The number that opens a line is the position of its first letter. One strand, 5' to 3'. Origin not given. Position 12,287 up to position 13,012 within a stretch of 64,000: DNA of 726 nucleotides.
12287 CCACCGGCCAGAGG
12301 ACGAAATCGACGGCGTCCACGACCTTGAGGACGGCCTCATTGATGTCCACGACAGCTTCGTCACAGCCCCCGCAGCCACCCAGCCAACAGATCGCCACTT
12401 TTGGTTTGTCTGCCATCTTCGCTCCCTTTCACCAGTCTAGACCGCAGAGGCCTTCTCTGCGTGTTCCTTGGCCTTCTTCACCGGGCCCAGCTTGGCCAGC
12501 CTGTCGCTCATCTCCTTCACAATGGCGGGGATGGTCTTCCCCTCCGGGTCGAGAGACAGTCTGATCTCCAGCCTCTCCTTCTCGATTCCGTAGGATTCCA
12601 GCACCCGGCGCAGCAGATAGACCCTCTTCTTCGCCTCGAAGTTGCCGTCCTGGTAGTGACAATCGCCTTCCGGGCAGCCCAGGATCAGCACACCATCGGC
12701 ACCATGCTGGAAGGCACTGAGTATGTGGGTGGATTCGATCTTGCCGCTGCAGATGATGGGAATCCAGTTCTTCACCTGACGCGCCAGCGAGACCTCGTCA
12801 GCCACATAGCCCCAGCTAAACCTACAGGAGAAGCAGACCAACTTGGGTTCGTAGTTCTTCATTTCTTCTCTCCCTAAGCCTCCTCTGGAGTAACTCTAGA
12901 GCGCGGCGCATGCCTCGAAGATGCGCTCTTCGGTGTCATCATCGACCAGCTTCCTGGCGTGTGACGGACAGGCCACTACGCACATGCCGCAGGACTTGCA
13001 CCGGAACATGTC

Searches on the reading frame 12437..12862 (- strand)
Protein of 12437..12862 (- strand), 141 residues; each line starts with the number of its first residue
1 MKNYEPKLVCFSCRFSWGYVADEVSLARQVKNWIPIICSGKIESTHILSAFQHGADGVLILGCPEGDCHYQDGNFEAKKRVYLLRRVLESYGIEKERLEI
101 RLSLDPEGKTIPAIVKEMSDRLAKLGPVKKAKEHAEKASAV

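Call 8: search_protein_families(library=ncbifam, proteins=[window:12437-12862:-], max_evalue=0.00001)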
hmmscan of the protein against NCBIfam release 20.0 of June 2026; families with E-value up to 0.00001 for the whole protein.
window:12437-12862:- (141 aa): 2 families
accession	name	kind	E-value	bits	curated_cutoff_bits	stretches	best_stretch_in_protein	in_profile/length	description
NF040770.1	hetero_SS_HdrA2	exception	6.6e-26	90.7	1100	1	2-129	644-775/777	CoB-CoM heterodisulfide reductase HdrA2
NF045873.1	F420_non_VhuD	exception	2.7e-24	85.8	215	1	9-128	8-128/132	F420-non-reducing hydrogenase iron-sulfur subunit VhuD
